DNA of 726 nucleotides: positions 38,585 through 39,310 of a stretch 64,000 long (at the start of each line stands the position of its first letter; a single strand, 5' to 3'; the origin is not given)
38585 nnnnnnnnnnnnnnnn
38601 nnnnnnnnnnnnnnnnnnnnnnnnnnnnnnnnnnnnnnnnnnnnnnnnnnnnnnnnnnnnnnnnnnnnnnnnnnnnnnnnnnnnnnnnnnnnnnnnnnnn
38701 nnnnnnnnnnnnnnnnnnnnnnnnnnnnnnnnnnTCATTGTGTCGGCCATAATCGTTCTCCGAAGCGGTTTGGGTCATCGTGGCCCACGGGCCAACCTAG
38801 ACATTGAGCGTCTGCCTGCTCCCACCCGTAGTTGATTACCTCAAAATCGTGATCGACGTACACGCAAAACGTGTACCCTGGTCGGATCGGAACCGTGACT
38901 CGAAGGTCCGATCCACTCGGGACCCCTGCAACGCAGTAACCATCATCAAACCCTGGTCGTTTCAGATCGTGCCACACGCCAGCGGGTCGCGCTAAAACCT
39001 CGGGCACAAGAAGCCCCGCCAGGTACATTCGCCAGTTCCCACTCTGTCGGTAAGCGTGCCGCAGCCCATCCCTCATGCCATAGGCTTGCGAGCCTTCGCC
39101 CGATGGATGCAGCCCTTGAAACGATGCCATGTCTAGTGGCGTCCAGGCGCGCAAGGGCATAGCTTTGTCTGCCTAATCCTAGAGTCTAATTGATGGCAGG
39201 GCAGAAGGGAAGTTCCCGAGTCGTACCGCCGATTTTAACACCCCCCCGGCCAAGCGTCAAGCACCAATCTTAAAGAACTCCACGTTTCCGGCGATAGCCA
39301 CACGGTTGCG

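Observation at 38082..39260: AT-shifted, translationally coupled three-gene cassette of unknown function: a candidate undescribed TA/abortive-infection-like module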

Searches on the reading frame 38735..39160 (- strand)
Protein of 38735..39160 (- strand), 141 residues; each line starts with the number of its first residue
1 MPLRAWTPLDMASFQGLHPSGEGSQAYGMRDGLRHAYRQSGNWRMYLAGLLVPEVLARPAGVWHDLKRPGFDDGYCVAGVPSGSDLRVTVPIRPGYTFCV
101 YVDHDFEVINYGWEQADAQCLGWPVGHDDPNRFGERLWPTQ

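Call 4: search_protein_families(library=pfam, proteins=[window:38735-39160:-], max_evalue=1)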
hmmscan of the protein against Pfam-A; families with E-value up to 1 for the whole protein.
window:38735-39160:- (141 aa): 0 families

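Call 5: search_protein_families(library=padloc, proteins=[window:38735-39160:-], max_evalue=1)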
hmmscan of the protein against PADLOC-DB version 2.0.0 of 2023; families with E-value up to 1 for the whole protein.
window:38735-39160:- (141 aa): 0 families

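Call 6: search_protein_families(library=ncbifam, proteins=[window:38735-39160:-], max_evalue=1)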
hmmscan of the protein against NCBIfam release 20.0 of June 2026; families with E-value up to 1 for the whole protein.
window:38735-39160:- (141 aa): 1 family
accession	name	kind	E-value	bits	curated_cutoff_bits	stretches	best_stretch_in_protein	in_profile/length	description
NF010405.0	PRK13831.1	subfamily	0.14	11.1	386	1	85-106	404-425/433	IncP-type conjugal transfer protein TrbI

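Call 8: find_homologous_proteins(query=window:38735-39160:-)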
Query window:38735-39160:- (141 aa): 1 proteins with E <= 0.001 among 12 candidates.
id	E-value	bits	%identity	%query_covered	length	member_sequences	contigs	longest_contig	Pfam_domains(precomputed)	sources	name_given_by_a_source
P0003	2.9e-53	198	61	96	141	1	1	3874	-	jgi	jgi:hypothetical protein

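Call 18: find_related_loci(query=A1, collection=metagenome_contigs, flank=10000)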
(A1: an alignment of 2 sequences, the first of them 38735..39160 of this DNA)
Query A1 (141 aa) in metagenome_contigs; peptide patterns used: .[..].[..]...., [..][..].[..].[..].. (x = any residue, [..] = any of these).
121 stretches matched a pattern, but none encodes a relative of the query by tblastn (E <= 1e-3).

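Call 19: find_related_loci(query=A1, collection=genome_contigs, flank=10000)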
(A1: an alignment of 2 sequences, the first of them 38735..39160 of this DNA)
Query A1 (141 aa) in genome_contigs; peptide patterns used: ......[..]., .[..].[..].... (x = any residue, [..] = any of these).
23 stretches matched a pattern, but none encodes a relative of the query by tblastn (E <= 1e-3).

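Call 21: search_protein_representatives(alignment_id=A1)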
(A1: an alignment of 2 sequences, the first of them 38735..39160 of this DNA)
Query: 2 sequences, 141 profile positions. Proteins with E-value up to 0.001 (for the whole library): 151; up to 1e-10: 28; up to 1e-30: 2. The best 150 are listed.
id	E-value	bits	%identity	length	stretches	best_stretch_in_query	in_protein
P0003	2.1e-87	306.3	-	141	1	1-141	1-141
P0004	1.0e-38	148.5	-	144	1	2-139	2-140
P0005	2.3e-27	111.7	-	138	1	13-140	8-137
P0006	6.8e-19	84.3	-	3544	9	21-66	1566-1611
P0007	1.4e-18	83.3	-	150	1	14-140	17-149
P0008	6.8e-16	74.5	-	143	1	8-141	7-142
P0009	9.4e-16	74.1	-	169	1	11-140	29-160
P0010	4.4e-15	71.9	-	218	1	10-140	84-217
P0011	5.8e-15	71.5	-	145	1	11-139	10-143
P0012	1.4e-14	70.3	-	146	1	14-139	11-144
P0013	1.7e-14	70.0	-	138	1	16-139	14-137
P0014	7.5e-14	67.9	-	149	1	11-139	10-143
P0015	9.9e-14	67.5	-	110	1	39-139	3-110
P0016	2.6e-13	66.2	-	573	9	37-60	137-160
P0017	3.0e-13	66.0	-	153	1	2-139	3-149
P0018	3.5e-13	65.8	-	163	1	26-140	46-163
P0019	1.4e-12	63.8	-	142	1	12-139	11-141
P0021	1.6e-12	63.6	-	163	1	22-140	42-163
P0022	2.6e-12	62.9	-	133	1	14-139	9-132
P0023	7.6e-12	61.4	-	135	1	12-139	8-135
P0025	2.1e-11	60.0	-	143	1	11-139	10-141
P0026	2.4e-11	59.8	-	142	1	4-139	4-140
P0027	3.1e-11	59.4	-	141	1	13-140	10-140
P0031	1.3e-10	57.4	-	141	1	12-139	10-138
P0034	2.3e-10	56.6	-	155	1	9-140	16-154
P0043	2.5e-09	53.3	-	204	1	49-140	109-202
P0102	2.3e-05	40.4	-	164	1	45-140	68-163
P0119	6.5e-05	39.0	-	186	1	14-139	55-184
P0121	7.1e-05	38.8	-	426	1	28-138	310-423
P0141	5.1e-04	36.1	-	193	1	50-136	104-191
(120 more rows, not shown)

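Call 24: predict_structure(alignment_id=A1)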
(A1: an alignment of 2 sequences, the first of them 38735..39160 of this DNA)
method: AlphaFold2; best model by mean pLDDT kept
length: 141 residues; sequences in the alignment: 2
mean_pLDDT: 42.8   pTM: 0.37
mean pLDDT of the five models: 42.8, 39.9, 37.6, 36.0, 35.5
residues with pLDDT >= 90: 0; 70-90: 0; 50-70: 42; < 50: 99
segments of 3 or more residues with pLDDT < 50: 1-13, 18-22, 48-51, 53-96, 104-106, 114-141
pLDDT, mean of each block of 10 residues (from residue 1): 28 48 53 57 49 39 35 43 37 47 50 44 36 34 27
secondary structure, 60 per line:
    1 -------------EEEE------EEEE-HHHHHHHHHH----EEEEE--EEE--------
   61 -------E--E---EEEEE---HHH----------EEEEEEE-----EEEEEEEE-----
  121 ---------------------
elements in order: E14-17 E24-27 H29-38 E43-47 E50-52 E75-79 E96-102 E108-115

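Call 26: search_protein_families(library=pfam, alignment_id=A3, max_evalue=0.01)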
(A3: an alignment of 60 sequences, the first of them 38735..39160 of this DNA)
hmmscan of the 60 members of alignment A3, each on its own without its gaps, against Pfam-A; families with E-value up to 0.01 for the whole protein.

A. member 1, window:38735-39160:- (141 aa): 0 families

B. families by the number of members that match (of 60 scanned): 0 families

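Call 27: search_solved_structures(query=A3, max_evalue=10)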
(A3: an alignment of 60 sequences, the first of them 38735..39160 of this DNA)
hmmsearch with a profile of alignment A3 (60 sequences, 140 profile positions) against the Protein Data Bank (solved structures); distinct sequences matched with E-value up to 10: 0.

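Call 29: list_cluster_members(proteins=[P0004, P0005, P0007, P0008, P0009, P0011, P0012, P0013, P0014, P0017])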
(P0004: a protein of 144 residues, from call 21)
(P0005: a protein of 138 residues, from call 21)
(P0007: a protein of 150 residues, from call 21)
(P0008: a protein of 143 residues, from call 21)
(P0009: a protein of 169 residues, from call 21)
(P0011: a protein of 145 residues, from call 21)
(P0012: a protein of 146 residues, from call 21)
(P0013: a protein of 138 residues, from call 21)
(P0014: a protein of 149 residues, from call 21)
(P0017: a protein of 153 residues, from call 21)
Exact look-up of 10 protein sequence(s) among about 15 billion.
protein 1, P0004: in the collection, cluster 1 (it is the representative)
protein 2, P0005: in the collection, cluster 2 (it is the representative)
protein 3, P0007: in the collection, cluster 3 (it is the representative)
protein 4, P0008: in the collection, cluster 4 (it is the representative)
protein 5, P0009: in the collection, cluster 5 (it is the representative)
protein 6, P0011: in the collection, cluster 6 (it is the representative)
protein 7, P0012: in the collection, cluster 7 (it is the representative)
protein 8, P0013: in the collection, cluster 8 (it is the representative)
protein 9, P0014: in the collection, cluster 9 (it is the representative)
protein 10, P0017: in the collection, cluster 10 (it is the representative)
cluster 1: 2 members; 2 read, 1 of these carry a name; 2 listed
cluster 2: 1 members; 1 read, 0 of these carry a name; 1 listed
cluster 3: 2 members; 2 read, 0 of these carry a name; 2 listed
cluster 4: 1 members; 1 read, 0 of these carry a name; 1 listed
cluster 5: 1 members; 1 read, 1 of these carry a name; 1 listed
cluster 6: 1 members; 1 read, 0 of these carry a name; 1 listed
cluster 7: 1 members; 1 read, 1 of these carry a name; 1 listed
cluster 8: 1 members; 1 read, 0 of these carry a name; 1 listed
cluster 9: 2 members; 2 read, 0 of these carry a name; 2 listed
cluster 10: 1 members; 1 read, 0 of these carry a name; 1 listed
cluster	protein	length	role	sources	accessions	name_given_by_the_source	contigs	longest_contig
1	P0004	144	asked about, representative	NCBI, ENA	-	-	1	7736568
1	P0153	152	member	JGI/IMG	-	hypothetical protein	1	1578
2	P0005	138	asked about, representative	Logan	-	-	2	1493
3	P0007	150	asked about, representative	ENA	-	-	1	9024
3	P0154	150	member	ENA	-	-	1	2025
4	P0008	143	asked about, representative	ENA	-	-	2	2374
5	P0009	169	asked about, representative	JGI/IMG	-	hypothetical protein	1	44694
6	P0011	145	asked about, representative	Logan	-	-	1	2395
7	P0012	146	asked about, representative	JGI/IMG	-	hypothetical protein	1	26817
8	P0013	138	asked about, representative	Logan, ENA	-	-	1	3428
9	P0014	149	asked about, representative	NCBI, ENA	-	-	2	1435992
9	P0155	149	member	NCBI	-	-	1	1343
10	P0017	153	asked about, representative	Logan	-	-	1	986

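Call 30: find_encoding_contigs(protein=P0004, flank=6000, max_places=3)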
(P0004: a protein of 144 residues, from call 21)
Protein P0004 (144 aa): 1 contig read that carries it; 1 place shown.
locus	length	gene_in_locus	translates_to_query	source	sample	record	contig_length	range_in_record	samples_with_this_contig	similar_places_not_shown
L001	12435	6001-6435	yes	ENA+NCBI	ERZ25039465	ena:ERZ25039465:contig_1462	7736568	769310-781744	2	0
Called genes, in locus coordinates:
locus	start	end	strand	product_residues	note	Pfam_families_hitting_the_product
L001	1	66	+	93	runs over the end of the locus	-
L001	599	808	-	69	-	-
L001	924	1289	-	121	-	PF12680:SnoaL_2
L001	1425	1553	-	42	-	-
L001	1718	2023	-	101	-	-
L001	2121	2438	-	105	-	-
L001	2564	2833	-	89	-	-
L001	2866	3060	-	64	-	-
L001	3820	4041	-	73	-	-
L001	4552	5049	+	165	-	-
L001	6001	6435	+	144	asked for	-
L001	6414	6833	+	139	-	-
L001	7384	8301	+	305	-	PF03400:DDE_Tnp_IS1 (faint)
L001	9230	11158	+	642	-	PF01807:Zn_ribbon_DnaG, PF08275:DNAG_N, PF01751:Toprim, PF13155:Toprim_2, PF13362:Toprim_3 (weak), PF13662:Toprim_4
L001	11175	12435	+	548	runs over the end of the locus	PF03979:Sigma70_r1_1, PF00140:Sigma70_r1_2, PF04542:Sigma70_r2, PF04539:Sigma70_r3, PF04545:Sigma70_r4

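Call 31: find_encoding_contigs(protein=P0014, flank=6000, max_places=3)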
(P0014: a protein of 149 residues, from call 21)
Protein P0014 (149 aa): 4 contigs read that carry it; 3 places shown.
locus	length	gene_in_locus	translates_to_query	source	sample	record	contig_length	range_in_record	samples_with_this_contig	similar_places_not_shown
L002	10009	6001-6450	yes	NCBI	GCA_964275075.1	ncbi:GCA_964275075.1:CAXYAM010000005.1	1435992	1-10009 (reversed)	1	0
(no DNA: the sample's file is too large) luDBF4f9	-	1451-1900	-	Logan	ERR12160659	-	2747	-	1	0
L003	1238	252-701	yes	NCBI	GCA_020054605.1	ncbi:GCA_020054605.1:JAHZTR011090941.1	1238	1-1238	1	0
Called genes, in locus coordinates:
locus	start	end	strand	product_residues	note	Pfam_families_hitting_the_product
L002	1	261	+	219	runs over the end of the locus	PF00072:Response_reg, PF00196:GerE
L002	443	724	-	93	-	PF02652:Lactate_perm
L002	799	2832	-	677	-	PF00224:PK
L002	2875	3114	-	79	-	-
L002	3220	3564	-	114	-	PF00389:2-Hacid_dh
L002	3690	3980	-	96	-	PF00582:Usp (weak)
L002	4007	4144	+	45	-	-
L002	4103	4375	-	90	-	-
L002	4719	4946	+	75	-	-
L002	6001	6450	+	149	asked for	-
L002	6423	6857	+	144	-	-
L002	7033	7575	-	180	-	-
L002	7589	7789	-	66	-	-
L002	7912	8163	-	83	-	-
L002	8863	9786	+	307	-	-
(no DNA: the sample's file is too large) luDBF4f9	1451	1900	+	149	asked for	-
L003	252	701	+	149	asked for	-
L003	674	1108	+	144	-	-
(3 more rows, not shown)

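Call 34: find_encoding_contigs(protein=P0009, flank=6000, max_places=2)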
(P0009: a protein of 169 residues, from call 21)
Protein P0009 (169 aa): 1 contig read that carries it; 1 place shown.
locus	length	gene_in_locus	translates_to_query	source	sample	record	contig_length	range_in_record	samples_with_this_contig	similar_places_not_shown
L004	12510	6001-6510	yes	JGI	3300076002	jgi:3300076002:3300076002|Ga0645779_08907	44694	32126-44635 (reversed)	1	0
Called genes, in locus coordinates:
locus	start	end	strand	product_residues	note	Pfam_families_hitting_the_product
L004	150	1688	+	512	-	PF05598:DUF772, PF01609:DDE_Tnp_1, PF13751:DDE_Tnp_1_6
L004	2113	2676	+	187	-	-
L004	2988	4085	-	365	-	-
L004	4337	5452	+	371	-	PF08240:ADH_N, PF16912:Glu_dehyd_C, PF00107:ADH_zinc_N (weak)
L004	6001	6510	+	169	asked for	-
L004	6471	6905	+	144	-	-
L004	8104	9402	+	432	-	PF01148:CTP_transf_1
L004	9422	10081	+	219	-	PF01066:CDP-OH_P_transf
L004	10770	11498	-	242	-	PF09335:VTT_dom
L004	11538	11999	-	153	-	PF21173:DksA-like_N, PF01258:zf-dskA_traR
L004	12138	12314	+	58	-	-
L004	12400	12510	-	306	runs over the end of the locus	PF00781:DAGK_cat, PF19279:YegS_C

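Call 35: find_encoding_contigs(protein=P0012, flank=6000, max_places=2)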
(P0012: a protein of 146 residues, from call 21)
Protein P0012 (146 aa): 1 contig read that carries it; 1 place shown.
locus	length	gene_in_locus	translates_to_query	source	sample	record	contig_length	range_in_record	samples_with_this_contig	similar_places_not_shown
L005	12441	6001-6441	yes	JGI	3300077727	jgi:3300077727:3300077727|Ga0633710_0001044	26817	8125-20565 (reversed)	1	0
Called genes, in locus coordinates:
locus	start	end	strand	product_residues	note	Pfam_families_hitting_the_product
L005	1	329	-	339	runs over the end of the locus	PF09617:Cas_GSU0053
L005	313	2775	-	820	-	-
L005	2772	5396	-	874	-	PF00270:DEAD, PF22590:Cas3-like_C_2, PF18019:Cas3_HD (weak)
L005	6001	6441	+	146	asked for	-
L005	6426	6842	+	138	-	-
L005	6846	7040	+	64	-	PF15919:HicB_lk_antitox, PF21748:UPF0150 (weak)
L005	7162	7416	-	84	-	-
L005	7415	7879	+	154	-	-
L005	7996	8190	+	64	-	PF15919:HicB_lk_antitox, PF21748:UPF0150 (weak)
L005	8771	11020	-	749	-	PF03176:MMPL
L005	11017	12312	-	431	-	PF13360:PQQ_2 (weak), PF01011:PQQ (faint), PF13570:Beta-prop_ACSF4 (faint), PF13360:PQQ_2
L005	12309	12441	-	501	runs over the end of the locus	PF07394:DUF1501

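Call 36: search_protein_families(library=pfam, proteins=[L001:6414-6833:+, L002:6423-6857:+, L004:6471-6905:+, L005:6426-6842:+, L005:6846-7040:+, L005:7415-7879:+, L005:7162-7416:-], max_evalue=5)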
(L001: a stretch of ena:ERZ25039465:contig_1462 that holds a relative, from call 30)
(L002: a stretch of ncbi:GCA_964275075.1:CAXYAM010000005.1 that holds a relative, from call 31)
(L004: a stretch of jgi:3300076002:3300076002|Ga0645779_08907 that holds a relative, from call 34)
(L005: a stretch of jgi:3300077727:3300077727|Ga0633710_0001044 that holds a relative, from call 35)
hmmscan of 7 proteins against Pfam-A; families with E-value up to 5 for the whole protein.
L001:6414-6833:+ (139 aa): 0 families

L002:6423-6857:+ (144 aa): 0 families

L004:6471-6905:+ (144 aa): 0 families

L005:6426-6842:+ (138 aa): 0 families

L005:6846-7040:+ (64 aa): 2 families
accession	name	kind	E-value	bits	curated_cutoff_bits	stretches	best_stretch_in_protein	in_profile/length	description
PF15919.11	HicB_lk_antitox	-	1.3e-10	42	27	1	12-48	12-48/123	HicB_like antitoxin of bacterial toxin-antitoxin system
PF21748.3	UPF0150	-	1.6e-06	28.3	27.3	1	8-45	16-53/64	UPF0150-like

L005:7415-7879:+ (154 aa): 0 families

L005:7162-7416:- (84 aa): 0 families

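Call 44: search_protein_families(library=pfam, proteins=[P0121, P0016, P0043, P0141, P0119, P0010, P0102], max_evalue=0.01)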
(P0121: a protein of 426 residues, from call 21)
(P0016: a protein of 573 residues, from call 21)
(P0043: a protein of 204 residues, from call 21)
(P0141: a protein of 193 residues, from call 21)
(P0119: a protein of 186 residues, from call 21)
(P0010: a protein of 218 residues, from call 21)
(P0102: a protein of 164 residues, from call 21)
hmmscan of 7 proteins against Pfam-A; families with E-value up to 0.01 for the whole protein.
P0121 (426 aa): 2 families
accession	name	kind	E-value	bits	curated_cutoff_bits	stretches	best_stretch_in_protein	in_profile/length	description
PF13676.11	TIR_2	-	4.3e-15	56.7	28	1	10-145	1-116/122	TIR domain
PF08357.16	SEFIR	-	5e-15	56.5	23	1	9-139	2-142/150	SEFIR domain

P0016 (573 aa): 0 families

P0043 (204 aa): 0 families

P0141 (193 aa): 0 families

P0119 (186 aa): 0 families

P0010 (218 aa): 0 families

P0102 (164 aa): 0 families

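Call 47: find_encoding_contigs(protein=P0121, flank=8000, max_places=3)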
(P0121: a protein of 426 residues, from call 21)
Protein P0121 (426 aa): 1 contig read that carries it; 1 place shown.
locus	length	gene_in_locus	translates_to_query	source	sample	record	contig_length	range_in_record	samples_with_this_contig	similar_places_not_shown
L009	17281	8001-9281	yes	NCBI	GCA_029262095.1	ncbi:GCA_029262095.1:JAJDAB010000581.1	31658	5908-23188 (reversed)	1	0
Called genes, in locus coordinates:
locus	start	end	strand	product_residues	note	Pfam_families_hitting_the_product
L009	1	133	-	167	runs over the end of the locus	-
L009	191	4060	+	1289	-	PF08532:Glyco_hydro_42M (weak)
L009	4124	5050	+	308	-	PF00561:Abhydrolase_1, PF12146:Hydrolase_4, PF12697:Abhydrolase_6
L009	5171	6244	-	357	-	-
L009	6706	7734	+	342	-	PF01582:TIR (weak), PF13676:TIR_2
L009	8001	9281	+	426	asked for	PF08357:SEFIR, PF13676:TIR_2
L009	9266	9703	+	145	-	-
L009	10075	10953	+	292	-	PF00701:DHDPS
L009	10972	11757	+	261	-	PF01113:DapB_N, PF05173:DapB_C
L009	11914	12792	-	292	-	-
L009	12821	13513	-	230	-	-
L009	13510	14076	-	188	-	PF04542:Sigma70_r2, PF08281:Sigma70_r4_2, PF04545:Sigma70_r4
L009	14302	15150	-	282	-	-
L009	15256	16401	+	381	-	PF00266:Aminotran_5, PF01212:Beta_elim_lyase (weak)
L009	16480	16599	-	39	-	-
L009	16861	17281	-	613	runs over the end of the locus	PF02366:PMT, PF13231:PMT_2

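Call 51: search_protein_families(library=pfam, proteins=[L009:9266-9700:+, L004:6985-7320:+, L009:6706-7731:+], max_evalue=1)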
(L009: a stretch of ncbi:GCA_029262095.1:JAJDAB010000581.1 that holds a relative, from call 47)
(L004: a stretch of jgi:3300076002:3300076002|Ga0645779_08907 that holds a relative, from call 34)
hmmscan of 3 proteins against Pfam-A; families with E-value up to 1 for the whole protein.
L009:9266-9700:+ (145 aa): 0 families

L004:6985-7320:+ (112 aa): 1 family
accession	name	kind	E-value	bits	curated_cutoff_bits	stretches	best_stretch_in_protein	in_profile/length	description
PF11950.13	DUF3467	-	0.2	12.1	25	1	58-85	30-57/92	Protein of unknown function (DUF3467)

L009:6706-7731:+ (342 aa): 3 families
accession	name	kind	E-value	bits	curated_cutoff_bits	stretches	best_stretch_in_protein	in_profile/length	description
PF13676.11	TIR_2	-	6.1e-28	98.2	28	1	9-124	1-116/122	TIR domain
PF01582.25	TIR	-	2.1e-07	31.4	21.3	1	6-79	1-76/179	TIR domain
PF08937.16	ThsB_TIR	-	0.041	14.7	21.2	1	10-83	1-83/100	Thoeris protein ThsB, TIR-like domain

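Call 65: list_cluster_members(proteins=[P0018, P0019, P0021, P0022, P0023, P0025, P0026, P0027, P0031, P0034])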
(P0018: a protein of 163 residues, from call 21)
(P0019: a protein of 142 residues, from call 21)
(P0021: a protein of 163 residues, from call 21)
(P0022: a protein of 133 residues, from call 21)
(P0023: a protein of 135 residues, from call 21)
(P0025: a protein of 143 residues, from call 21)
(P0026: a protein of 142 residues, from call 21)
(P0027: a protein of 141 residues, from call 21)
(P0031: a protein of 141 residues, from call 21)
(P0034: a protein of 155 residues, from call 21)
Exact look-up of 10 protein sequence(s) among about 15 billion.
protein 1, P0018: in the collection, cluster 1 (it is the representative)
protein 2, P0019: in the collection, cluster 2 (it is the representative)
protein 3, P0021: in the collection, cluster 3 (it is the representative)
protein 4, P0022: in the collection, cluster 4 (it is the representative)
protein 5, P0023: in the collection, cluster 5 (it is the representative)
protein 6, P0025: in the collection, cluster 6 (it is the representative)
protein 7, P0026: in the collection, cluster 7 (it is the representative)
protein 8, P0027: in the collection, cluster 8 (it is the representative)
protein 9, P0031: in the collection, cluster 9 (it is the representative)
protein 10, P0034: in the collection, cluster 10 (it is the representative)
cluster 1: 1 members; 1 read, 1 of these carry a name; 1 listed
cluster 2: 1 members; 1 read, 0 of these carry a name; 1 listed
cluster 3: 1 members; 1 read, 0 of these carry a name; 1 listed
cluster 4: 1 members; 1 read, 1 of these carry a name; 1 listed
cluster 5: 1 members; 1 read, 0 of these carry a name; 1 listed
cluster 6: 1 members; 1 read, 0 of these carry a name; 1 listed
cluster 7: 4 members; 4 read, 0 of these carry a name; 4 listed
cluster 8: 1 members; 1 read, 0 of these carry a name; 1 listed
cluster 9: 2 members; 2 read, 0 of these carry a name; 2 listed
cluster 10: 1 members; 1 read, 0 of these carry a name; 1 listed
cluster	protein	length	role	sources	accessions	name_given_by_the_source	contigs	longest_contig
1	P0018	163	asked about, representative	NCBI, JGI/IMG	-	hypothetical protein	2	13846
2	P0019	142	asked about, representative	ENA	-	-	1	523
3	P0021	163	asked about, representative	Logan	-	-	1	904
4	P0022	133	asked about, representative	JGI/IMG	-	hypothetical protein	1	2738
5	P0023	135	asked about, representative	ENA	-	-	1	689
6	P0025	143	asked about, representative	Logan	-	-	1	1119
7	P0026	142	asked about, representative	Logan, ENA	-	-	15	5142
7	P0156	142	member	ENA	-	-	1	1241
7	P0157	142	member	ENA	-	-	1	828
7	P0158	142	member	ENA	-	-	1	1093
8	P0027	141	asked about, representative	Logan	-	-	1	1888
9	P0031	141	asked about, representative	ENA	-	-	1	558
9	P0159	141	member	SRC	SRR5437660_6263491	-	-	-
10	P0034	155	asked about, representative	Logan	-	-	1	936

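Call 66: find_encoding_contigs(protein=P0018, flank=7000, max_places=2)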
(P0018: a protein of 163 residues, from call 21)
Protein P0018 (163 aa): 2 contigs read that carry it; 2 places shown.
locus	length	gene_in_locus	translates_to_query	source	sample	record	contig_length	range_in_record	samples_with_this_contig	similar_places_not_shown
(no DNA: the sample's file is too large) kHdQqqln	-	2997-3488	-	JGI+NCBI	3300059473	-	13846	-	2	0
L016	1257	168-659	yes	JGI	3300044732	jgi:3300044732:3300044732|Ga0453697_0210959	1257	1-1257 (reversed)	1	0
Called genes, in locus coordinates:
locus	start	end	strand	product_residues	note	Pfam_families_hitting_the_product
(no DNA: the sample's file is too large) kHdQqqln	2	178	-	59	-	?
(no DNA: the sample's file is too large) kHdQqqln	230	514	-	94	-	-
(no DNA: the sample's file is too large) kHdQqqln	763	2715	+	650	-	PF02770:Acyl-CoA_dh_M, PF00441:Acyl-CoA_dh_1, PF08028:Acyl-CoA_dh_2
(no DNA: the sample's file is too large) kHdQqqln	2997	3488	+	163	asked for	-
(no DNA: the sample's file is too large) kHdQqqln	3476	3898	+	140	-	-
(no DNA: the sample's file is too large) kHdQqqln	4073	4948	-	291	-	PF11236:DUF3037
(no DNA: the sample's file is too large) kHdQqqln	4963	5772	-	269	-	PF20613:HipA_2 (weak)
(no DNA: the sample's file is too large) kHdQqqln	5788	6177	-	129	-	PF10539:Dev_Cell_Death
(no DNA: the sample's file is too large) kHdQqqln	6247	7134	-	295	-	PF14338:Mrr_N, PF04471:Mrr_cat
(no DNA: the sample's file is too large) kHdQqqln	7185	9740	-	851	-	PF02384:N6_Mtase, PF01420:Methylase_S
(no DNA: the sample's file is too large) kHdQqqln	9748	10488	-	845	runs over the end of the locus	PF04313:HSDR_N (weak), PF13588:HSDR_N_2 (weak), PF04851:ResIII, PF00270:DEAD, PF18766:SWI2_SNF2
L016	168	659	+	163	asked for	-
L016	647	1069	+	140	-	-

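Call 67: find_encoding_contigs(protein=P0007, flank=7000, max_places=2)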
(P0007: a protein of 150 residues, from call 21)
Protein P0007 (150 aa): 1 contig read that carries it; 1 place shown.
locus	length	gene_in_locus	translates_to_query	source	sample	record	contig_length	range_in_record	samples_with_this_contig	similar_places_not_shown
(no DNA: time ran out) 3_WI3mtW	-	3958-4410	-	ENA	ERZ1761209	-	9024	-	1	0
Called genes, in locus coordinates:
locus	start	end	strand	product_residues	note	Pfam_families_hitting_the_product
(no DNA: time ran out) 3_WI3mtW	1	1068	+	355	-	?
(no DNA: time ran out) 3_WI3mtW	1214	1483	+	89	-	-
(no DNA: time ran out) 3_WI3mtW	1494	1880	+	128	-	PF13744:HTH_37 (weak), PF12844:HTH_19, PF13560:HTH_31, PF01381:HTH_3, PF13413:HTH_25 (weak)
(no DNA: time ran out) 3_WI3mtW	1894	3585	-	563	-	PF02776:TPP_enzyme_N, PF00205:TPP_enzyme_M, PF02775:TPP_enzyme_C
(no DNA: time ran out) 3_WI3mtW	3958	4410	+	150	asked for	-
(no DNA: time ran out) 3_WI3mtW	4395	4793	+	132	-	-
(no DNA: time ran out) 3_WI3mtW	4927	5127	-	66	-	-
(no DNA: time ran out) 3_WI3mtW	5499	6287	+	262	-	PF02146:SIR2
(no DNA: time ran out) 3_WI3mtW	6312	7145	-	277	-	PF01135:PCMT (weak), PF01209:Ubie_methyltran, PF02475:TRM5-TYW2_MTfase, PF13489:Methyltransf_23, PF13649:Methyltransf_25, PF13847:Methyltransf_31, PF08241:Methyltransf_11, PF08242:Methyltransf_12, +3 more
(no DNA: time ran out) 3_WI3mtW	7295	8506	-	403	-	PF01804:Penicil_amidase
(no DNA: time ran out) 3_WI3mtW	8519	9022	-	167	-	?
